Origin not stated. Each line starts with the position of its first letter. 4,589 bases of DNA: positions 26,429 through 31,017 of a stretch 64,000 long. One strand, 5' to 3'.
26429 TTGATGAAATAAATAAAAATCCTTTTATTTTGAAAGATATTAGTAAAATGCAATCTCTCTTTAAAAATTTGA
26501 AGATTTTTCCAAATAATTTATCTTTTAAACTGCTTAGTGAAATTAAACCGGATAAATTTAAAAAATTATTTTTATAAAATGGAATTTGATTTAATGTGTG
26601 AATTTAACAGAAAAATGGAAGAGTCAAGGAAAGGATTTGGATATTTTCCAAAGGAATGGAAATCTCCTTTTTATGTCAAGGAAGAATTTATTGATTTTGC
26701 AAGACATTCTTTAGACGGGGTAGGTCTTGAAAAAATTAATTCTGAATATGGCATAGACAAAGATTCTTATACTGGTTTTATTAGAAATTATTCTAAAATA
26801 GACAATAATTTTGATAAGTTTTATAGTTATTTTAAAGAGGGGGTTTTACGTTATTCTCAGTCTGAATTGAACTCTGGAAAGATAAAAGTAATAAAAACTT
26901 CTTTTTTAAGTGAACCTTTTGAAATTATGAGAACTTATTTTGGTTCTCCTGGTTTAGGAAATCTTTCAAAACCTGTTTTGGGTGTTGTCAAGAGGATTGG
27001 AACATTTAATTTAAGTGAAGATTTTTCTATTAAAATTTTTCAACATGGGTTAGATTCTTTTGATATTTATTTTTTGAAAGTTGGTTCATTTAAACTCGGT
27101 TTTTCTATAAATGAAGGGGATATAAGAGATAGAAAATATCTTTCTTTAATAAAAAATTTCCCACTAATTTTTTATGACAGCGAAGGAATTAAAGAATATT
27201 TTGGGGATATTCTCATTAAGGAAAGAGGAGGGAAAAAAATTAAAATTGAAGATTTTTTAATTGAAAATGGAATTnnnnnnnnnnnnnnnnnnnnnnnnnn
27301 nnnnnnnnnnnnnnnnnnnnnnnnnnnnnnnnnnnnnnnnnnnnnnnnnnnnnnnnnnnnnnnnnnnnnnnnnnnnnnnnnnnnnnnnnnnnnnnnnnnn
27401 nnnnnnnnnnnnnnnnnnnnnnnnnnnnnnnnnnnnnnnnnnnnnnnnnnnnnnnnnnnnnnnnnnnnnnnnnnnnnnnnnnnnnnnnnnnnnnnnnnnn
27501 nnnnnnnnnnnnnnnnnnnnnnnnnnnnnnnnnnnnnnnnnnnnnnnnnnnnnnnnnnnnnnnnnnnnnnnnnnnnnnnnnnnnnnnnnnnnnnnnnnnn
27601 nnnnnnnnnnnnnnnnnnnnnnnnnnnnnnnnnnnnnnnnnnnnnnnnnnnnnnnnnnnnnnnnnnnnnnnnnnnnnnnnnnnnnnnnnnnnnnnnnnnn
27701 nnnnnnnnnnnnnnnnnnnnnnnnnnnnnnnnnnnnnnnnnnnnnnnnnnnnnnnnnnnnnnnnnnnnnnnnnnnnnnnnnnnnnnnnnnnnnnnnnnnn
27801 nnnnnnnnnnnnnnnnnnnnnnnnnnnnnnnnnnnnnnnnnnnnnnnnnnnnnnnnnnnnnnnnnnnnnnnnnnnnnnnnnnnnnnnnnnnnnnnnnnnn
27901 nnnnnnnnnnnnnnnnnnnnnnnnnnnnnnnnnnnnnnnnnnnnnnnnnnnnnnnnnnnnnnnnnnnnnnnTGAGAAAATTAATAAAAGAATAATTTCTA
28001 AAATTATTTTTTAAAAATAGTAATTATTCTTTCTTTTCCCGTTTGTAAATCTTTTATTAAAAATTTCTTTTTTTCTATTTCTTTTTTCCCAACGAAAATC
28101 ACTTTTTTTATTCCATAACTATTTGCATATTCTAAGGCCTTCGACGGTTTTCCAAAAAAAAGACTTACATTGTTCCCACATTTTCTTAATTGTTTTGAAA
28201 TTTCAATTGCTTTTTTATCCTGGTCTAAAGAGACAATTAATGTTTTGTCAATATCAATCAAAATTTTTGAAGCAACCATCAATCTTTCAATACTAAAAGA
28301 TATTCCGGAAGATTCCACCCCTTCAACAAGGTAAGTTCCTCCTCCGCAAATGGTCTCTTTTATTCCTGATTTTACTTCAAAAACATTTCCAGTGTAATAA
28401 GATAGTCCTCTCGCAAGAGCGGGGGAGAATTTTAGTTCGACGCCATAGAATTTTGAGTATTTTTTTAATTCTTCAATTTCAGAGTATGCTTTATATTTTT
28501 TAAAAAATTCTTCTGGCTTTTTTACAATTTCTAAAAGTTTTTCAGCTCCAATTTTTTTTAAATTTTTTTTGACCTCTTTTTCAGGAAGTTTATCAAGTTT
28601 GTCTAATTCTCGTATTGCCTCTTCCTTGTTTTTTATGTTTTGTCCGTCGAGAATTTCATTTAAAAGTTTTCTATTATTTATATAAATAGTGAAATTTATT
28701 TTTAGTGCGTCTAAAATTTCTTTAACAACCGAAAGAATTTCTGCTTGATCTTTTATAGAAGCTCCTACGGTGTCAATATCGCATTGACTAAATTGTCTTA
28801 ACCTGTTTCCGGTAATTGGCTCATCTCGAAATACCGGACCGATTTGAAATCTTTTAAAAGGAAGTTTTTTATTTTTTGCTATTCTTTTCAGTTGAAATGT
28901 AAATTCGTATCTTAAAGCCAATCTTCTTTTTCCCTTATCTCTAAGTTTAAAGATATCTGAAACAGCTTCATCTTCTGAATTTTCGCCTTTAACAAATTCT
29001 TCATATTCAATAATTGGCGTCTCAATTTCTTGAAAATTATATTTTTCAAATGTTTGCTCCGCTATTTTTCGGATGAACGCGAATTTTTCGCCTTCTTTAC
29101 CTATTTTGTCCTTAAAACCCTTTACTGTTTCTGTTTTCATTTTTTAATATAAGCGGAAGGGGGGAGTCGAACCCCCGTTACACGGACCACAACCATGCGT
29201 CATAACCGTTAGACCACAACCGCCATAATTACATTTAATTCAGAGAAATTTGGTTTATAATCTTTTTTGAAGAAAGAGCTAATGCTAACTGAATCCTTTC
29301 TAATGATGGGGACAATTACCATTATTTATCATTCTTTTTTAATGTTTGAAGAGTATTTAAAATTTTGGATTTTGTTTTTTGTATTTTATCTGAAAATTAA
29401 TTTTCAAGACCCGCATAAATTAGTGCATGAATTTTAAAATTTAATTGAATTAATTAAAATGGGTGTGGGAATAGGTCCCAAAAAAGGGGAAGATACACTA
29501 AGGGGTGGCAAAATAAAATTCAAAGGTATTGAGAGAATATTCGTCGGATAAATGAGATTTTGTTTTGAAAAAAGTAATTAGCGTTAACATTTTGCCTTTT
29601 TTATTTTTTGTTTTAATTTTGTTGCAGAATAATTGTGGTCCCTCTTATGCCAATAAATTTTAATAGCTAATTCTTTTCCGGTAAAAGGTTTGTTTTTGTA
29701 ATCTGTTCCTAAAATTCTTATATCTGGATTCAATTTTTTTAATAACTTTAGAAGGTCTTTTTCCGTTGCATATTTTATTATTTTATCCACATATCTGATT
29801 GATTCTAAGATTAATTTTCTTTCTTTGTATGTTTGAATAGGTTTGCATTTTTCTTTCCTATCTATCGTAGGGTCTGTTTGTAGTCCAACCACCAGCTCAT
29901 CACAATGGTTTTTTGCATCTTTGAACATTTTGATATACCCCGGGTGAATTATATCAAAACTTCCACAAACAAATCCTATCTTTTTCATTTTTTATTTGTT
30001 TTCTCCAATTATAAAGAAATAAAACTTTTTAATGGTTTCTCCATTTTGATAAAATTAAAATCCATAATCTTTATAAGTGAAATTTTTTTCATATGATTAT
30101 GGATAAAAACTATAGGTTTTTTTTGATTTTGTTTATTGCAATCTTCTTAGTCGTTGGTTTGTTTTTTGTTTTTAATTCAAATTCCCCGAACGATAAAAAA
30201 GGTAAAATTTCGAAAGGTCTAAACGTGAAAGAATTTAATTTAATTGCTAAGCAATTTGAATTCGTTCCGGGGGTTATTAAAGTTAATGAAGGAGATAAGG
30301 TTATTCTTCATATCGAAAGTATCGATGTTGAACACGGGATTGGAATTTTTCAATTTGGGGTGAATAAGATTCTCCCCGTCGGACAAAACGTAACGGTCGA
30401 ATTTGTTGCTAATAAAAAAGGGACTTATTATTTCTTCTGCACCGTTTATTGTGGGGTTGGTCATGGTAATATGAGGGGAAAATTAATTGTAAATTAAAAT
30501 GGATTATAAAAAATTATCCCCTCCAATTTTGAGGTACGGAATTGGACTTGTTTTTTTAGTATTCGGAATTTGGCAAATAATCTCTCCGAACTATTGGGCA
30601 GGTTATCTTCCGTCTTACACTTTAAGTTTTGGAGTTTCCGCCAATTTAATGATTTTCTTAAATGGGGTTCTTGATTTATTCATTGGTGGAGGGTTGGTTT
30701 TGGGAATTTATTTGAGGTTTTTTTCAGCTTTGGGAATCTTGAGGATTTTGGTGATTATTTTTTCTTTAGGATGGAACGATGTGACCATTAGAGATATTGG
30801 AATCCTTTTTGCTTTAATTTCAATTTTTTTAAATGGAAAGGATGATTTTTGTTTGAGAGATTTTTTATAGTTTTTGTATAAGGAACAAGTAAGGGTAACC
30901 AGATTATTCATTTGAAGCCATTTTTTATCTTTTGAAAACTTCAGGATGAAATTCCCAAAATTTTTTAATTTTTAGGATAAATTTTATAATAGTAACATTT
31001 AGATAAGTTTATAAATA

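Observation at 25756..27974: Three tandem paralogs of an uncharacterised protein family (FPxEW / EYFIDFA signature)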

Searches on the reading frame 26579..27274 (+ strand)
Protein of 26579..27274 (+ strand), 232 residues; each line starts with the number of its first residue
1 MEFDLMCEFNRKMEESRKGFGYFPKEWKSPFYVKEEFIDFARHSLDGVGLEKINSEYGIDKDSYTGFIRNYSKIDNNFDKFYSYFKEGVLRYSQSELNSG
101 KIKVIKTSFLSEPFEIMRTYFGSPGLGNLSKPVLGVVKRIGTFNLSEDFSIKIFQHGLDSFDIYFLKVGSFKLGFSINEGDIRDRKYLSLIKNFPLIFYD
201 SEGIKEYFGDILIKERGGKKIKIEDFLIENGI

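Call 4: search_protein_families(library=pfam, proteins=[window:26579-27274:+], max_evalue=1)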
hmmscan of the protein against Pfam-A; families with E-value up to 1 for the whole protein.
window:26579-27274:+ (232 aa): 0 families

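Call 9: search_protein_families(library=ncbifam, proteins=[window:26579-27274:+], max_evalue=1)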
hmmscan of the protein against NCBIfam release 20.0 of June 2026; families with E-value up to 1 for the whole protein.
window:26579-27274:+ (232 aa): 0 families

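Call 24: find_related_loci(query=A4, collection=genome_contigs, flank=10000)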
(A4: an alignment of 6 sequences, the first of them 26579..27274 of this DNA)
Query A4 (232 aa) in genome_contigs; peptide patterns used: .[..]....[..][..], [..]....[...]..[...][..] (x = any residue, [..] = any of these).
127 stretches matched a pattern; 1 encode a relative of the query (tblastn E <= 1e-3); 1 distinct loci.
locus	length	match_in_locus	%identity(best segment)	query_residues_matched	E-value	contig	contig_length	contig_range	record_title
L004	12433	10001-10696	54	1-232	7e-78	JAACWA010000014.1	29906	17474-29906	MAG: archaeon isolate CG_2015-01t_29_42 CG_2015-01t_curated_scaffold_788, whole genome shotgun sequence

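Call 52: find_related_loci(query=A4, collection=metagenome_contigs, flank=10000)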
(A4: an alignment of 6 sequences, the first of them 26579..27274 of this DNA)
Query A4 (232 aa) in metagenome_contigs; peptide patterns used: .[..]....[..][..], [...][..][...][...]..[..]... (x = any residue, [..] = any of these).
600 stretches matched a pattern (row limit reached: there are more); 3 encode a relative of the query (tblastn E <= 1e-3); 3 distinct loci.
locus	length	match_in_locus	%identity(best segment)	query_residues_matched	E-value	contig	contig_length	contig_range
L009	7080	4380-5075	61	1-232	2e-88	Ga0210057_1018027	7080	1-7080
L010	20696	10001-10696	54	1-232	3e-77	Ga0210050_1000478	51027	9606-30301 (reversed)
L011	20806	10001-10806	47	1-215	2e-53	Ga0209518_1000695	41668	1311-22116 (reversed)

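Call 65: search_protein_families(library=padloc, proteins=[window:26579-27274:+], max_evalue=1)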
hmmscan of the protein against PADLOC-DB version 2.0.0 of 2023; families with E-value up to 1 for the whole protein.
window:26579-27274:+ (232 aa): 0 families

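Call 66: search_protein_families(library=phrogs, proteins=[window:26579-27274:+], max_evalue=1)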
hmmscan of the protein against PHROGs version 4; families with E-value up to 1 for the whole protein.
window:26579-27274:+ (232 aa): 0 families

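Call 81: search_protein_families(library=pfam, proteins=[L004:11443-11985:+], max_evalue=0.01)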
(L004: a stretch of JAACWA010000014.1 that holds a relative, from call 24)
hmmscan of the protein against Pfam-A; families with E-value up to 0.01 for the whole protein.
L004:11443-11985:+ (181 aa): 3 families
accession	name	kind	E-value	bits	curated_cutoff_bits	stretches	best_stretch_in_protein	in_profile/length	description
PF00117.34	GATase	-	1.8e-16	60.8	22.8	1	33-180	29-184/190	Glutamine amidotransferase class-I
PF07685.20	GATase_3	-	0.0011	19.1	27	1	34-88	29-89/196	CobB/CobQ-like glutamine amidotransferase domain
PF07722.19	Peptidase_C26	-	0.0016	18.7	20.5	0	74-96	105-127/219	Peptidase C26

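Call 91: find_related_loci(query=A4, collection=viral_contigs, flank=5000)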
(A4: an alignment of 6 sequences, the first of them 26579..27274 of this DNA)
Query A4 (232 aa) in viral_contigs; peptide patterns used: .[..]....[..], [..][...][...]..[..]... (x = any residue, [..] = any of these).
146 stretches matched a pattern, but none encodes a relative of the query by tblastn (E <= 1e-3).

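Call 93: search_dna_similar(query=window:26579-27274:+, collection=phages, mode=protein, max_evalue=0.01, max_rows=5)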
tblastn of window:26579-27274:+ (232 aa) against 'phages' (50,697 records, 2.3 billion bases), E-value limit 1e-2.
No match.

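Call 94: search_dna_similar(query=window:26579-27274:+, collection=plasmids, mode=protein, max_evalue=0.01, max_rows=5)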
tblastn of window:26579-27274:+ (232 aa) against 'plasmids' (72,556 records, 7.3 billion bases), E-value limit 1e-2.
No match.

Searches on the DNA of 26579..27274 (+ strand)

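Call 88: search_rna_families(source=L011, start=10650, end=11500, threshold=evalue, max_evalue=0.01)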
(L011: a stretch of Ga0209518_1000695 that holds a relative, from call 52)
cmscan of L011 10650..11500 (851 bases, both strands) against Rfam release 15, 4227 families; matches with E-value up to 0.01: 1.
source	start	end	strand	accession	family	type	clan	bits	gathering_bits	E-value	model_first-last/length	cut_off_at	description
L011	11018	11142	+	RF00005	tRNA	Gene; tRNA;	CL00001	46.6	29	1.1e-08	1-71/71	no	tRNA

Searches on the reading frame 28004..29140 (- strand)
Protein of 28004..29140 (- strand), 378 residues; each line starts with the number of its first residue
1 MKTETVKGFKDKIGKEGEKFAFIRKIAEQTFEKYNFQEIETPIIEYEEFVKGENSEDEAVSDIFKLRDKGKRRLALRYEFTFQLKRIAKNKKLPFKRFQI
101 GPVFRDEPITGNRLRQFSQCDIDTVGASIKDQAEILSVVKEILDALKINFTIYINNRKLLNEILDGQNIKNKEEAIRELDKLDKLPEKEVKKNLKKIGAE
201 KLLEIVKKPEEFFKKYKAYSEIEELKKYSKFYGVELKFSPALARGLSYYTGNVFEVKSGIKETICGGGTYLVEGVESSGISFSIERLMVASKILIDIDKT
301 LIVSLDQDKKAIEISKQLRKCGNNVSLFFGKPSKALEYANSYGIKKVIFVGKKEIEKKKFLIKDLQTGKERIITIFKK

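Call 4: search_protein_families(library=pfam, proteins=[window:28004-29140:-], max_evalue=1)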
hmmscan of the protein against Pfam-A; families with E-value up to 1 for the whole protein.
window:28004-29140:- (378 aa): 6 families
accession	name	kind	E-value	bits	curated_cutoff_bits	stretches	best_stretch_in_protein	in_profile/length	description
PF13393.11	tRNA-synt_His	-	6.2e-30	104.9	25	1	9-282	2-303/308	Histidyl-tRNA synthetase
PF00152.25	tRNA-synt_2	-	7.1e-08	32.3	25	1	23-205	28-168/308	tRNA synthetases class II (D, K and N)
PF01409.25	tRNA-synt_2d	-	7.2e-08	32.6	19.8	1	27-146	26-153/246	tRNA synthetases class II core domain (F)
PF00587.30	tRNA-synt_2b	-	5.8e-07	30.2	29.3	1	84-150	26-98/179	tRNA synthetase class II core domain (G, H, P, S and T)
PF03129.25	HGTP_anticodon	-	9.6e-06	26.1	21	1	307-371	9-80/94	Anticodon binding domain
PF14526.11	Cass2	-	0.092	13.4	27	1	201-261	20-80/150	Integron-associated effector binding protein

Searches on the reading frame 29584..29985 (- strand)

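Call 89: search_protein_families(library=pfam, proteins=[window:29584-29985:-], max_evalue=0.001)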
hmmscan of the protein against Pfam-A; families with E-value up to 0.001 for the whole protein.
window:29584-29985:- (133 aa): 1 family
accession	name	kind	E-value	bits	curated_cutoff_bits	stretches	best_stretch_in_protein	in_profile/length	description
PF01467.32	CTP_transf_like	-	7.9e-18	65.4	21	1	6-107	2-108/133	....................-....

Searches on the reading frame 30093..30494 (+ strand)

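Call 89: search_protein_families(library=pfam, proteins=[window:30093-30494:+], max_evalue=0.001)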
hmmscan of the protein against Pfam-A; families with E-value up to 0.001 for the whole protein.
window:30093-30494:+ (134 aa): 2 families
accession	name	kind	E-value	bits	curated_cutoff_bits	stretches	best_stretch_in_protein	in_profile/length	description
PF13473.12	Cupredoxin_1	-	2.8e-10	40.6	27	1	23-133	8-104/104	Cupredoxin-like domain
PF00116.26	COX2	-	2e-05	24.9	22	1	64-127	50-113/120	Cytochrome C oxidase subunit II, periplasmic domain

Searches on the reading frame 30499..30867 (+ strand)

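Call 89: search_protein_families(library=pfam, proteins=[window:30499-30867:+], max_evalue=0.001)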
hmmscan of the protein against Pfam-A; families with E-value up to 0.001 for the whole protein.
window:30499-30867:+ (123 aa): 1 family
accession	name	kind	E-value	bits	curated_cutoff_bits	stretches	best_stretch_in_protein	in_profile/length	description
PF07681.17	DoxX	-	1.4e-05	26.1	23.6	1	10-90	4-83/85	DoxX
